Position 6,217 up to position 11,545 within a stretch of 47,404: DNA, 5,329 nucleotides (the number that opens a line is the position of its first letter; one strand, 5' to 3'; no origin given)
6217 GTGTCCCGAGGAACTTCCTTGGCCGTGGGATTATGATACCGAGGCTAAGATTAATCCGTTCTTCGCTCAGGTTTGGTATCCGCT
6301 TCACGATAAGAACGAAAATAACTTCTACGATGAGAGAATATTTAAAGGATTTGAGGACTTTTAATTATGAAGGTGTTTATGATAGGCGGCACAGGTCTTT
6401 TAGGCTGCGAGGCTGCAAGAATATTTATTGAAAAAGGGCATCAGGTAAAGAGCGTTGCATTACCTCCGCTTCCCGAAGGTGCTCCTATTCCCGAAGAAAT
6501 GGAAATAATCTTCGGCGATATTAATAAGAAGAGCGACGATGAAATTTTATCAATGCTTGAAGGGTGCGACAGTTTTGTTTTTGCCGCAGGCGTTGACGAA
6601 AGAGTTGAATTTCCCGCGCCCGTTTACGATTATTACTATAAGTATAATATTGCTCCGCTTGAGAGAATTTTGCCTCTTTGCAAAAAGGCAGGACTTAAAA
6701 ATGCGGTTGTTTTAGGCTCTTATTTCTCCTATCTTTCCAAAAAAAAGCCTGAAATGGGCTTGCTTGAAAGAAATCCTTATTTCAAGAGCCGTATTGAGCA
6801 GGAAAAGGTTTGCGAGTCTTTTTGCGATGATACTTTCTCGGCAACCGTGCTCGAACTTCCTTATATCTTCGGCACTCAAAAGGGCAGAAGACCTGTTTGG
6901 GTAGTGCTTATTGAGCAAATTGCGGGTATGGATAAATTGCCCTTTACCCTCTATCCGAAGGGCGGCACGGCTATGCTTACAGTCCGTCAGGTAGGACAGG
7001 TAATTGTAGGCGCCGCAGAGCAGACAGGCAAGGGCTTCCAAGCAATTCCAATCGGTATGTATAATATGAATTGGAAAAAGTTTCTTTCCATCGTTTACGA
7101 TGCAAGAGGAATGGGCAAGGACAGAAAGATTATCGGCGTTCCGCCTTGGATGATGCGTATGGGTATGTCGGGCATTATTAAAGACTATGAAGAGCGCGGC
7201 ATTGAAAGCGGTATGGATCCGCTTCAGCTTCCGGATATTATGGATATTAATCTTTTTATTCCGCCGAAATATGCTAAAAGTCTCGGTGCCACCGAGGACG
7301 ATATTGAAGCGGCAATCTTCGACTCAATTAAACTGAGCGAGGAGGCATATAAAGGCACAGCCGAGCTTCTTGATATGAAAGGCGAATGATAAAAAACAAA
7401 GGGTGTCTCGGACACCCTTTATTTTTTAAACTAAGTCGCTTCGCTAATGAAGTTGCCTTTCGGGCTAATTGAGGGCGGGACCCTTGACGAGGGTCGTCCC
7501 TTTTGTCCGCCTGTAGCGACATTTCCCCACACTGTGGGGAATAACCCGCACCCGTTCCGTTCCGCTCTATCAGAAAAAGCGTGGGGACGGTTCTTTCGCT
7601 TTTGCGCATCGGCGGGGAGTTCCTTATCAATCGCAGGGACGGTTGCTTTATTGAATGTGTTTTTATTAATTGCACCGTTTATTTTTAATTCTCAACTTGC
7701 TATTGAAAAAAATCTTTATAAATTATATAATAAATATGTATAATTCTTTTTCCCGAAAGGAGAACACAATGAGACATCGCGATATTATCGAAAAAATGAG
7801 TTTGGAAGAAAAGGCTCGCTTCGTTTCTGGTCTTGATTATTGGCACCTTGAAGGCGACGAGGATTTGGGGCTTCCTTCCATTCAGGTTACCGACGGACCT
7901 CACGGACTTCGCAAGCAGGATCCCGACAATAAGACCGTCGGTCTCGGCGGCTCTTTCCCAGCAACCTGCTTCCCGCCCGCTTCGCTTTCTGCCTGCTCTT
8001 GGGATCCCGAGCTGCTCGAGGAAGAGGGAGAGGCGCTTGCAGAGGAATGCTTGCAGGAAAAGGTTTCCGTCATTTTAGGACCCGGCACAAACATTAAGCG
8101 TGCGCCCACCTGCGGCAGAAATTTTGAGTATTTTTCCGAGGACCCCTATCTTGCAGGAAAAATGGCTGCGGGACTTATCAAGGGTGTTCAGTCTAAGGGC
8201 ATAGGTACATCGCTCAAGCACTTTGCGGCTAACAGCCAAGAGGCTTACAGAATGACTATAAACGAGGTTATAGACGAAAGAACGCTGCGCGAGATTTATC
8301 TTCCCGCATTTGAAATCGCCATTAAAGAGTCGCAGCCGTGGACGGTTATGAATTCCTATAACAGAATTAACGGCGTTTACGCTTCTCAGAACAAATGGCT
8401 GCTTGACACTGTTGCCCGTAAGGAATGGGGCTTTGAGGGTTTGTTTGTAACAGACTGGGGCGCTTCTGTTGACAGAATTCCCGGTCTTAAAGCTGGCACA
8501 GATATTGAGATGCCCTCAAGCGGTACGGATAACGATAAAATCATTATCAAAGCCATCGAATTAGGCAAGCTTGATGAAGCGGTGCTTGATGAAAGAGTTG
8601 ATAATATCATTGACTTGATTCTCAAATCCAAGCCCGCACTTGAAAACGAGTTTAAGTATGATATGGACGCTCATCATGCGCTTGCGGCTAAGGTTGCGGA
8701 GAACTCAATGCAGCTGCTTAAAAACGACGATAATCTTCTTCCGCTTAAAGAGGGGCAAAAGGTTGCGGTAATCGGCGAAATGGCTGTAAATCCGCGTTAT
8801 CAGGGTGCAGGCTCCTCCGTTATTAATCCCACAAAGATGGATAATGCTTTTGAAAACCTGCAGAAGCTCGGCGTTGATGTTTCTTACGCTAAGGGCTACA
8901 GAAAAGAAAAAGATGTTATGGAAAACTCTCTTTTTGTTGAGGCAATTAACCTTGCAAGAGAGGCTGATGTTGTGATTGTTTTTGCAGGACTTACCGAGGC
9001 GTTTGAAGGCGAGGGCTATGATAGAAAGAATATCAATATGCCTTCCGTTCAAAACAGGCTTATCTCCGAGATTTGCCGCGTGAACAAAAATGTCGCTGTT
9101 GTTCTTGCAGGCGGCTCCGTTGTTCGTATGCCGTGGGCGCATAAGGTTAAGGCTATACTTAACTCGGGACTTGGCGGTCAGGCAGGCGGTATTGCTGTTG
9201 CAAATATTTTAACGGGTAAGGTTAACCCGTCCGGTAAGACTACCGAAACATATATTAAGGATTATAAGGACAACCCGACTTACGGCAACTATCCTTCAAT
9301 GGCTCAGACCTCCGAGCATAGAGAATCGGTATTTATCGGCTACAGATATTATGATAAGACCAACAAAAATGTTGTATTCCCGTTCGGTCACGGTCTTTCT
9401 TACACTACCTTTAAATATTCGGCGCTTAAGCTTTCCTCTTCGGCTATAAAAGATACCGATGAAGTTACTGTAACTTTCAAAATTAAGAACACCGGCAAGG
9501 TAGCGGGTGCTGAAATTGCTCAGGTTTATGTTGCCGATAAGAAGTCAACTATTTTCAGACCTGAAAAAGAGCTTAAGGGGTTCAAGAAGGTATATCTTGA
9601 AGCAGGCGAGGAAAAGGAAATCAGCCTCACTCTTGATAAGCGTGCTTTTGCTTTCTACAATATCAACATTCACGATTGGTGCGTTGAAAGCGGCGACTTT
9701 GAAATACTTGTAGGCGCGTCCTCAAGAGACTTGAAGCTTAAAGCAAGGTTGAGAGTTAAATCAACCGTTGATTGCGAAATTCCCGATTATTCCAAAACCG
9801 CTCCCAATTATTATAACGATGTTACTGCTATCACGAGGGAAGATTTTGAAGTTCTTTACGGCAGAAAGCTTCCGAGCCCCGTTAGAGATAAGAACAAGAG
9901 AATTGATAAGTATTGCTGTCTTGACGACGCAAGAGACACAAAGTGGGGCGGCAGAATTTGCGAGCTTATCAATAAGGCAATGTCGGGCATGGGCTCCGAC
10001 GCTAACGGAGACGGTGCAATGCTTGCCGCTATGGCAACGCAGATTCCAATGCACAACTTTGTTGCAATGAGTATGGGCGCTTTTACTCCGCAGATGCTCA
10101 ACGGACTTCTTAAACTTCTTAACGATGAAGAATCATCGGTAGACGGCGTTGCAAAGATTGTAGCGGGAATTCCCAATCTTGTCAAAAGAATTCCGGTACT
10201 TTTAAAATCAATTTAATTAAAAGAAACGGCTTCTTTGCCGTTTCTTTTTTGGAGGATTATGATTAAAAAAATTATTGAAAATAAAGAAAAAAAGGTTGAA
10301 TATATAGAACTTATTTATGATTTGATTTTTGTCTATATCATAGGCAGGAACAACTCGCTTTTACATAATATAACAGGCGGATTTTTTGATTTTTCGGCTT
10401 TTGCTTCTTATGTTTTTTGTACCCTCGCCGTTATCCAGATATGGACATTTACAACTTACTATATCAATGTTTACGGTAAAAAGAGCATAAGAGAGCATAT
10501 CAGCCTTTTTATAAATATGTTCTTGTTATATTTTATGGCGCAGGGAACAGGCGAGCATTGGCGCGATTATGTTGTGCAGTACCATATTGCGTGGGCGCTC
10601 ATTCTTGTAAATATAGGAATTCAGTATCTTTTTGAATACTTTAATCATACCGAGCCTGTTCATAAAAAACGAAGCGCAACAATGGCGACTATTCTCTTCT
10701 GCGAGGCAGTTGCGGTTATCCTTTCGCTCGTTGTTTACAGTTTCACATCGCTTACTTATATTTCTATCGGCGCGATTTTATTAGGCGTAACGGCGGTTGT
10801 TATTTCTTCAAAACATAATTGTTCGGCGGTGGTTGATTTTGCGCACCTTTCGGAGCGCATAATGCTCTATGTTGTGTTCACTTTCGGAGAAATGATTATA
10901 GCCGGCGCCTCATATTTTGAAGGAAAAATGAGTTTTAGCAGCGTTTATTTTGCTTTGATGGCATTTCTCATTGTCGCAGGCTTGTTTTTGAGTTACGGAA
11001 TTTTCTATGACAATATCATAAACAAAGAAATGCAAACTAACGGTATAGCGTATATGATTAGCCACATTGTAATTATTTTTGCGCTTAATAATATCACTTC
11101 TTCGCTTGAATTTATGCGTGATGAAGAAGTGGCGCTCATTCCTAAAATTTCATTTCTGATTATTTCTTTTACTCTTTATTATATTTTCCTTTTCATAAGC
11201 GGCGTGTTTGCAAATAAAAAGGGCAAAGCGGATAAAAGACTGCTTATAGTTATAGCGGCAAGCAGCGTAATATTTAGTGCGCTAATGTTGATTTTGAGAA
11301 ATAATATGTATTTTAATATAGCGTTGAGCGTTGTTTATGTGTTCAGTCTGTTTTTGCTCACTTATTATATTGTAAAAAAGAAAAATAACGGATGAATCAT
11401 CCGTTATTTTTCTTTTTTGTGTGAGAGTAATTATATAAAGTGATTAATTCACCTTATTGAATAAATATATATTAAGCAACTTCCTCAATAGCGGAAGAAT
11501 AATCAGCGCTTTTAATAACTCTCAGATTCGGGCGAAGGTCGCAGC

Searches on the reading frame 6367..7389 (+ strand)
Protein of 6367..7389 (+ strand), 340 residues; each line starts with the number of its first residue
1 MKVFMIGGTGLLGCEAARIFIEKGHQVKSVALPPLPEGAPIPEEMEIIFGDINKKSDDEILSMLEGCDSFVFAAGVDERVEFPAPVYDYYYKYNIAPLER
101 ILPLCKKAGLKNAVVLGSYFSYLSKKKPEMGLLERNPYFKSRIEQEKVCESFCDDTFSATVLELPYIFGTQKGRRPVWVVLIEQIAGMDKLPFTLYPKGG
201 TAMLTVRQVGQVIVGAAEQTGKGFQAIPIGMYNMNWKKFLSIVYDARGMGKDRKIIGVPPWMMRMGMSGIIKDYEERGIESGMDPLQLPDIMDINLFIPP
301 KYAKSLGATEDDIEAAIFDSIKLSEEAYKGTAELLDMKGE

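Call 10: search_protein_families(library=pfam, proteins=[window:6367-7389:+])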
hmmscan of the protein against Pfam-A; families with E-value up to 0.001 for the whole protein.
window:6367-7389:+ (340 aa): 1 family
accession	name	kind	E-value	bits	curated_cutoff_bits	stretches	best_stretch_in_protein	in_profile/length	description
PF01370.27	Epimerase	-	2.4e-08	34.1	20.9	1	3-186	1-194/240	NAD dependent epimerase/dehydratase family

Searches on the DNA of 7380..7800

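Call 73: search_rna_families(source=window, start=7380, end=7800, threshold=evalue, max_evalue=1)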
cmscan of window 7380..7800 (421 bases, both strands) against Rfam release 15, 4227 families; matches with E-value up to 1: 4.
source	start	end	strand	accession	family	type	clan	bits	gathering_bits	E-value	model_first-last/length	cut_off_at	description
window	7388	7458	-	RF02029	sraA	Gene; sRNA;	-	24.9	56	0.11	1-95/95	no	sraA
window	7380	7430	+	RF02029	sraA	Gene; sRNA;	-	20.5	56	0.94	39-95/95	5'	sraA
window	7386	7514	+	RF01808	MicX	Gene; sRNA;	-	17.5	75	0.14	1-194/194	no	MicX Vibrio cholerae sRNA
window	7380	7505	+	RF02069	STnc70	Gene; sRNA;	-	15.8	40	0.78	25-149/149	5'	Enterobacterial sRNA STnc70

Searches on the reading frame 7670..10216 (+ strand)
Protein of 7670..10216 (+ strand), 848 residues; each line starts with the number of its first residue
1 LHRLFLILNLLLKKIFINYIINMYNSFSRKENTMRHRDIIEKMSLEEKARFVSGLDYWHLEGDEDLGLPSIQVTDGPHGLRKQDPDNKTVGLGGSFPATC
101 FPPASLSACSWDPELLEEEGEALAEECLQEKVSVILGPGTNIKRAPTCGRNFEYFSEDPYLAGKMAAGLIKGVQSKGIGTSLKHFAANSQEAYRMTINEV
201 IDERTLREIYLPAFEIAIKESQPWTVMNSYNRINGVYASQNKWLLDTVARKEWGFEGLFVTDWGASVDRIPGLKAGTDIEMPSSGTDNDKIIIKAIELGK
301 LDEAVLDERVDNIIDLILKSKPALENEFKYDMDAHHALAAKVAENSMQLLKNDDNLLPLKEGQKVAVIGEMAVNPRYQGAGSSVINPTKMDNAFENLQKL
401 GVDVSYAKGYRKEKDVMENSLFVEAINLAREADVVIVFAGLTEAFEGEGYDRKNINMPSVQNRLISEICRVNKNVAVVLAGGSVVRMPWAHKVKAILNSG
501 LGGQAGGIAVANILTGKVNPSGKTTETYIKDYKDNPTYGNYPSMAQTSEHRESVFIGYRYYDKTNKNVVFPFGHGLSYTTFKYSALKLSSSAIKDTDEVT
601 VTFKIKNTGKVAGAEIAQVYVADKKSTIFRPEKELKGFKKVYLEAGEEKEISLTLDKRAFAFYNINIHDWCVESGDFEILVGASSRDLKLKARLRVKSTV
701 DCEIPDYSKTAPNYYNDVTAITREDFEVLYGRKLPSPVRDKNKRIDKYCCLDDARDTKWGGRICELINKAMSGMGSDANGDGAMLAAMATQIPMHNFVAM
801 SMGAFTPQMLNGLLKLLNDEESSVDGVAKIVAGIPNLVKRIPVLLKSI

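Call 10: search_protein_families(library=pfam, proteins=[window:7670-10216:+])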
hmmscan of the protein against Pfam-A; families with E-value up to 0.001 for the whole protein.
window:7670-10216:+ (848 aa): 3 families
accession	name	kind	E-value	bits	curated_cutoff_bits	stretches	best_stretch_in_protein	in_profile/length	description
PF01915.27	Glyco_hydro_3_C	-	1.3e-52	179.2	31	1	349-578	3-200/200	Glycosyl hydrolase family 3 C-terminal domain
PF00933.27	Glyco_hydro_3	-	2e-35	123.2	27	1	91-315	74-315/316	Glycosyl hydrolase family 3 N terminal domain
PF14310.12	Fn3-like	-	1.2e-25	89.9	25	1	615-685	1-71/71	Fibronectin type III-like domain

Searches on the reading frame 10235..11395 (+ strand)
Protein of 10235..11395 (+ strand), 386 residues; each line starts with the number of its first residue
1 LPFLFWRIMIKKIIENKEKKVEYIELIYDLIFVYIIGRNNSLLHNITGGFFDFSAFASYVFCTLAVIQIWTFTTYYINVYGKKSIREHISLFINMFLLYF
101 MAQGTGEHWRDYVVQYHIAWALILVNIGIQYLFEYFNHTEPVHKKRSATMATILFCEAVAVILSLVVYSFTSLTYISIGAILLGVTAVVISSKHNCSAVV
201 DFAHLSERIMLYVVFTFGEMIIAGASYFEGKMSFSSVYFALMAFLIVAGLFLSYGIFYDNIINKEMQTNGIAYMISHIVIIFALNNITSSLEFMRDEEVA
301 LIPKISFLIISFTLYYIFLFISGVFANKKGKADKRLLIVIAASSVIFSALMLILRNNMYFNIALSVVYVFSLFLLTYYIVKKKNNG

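Call 10: search_protein_families(library=pfam, proteins=[window:10235-11395:+])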
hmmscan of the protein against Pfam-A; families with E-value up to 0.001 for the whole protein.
window:10235-11395:+ (386 aa): 1 family
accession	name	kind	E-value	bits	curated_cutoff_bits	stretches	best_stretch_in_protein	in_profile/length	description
PF06772.16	LtrA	-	7.9e-30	104.7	31.9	1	20-352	1-339/356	Bacterial low temperature requirement A protein (LtrA)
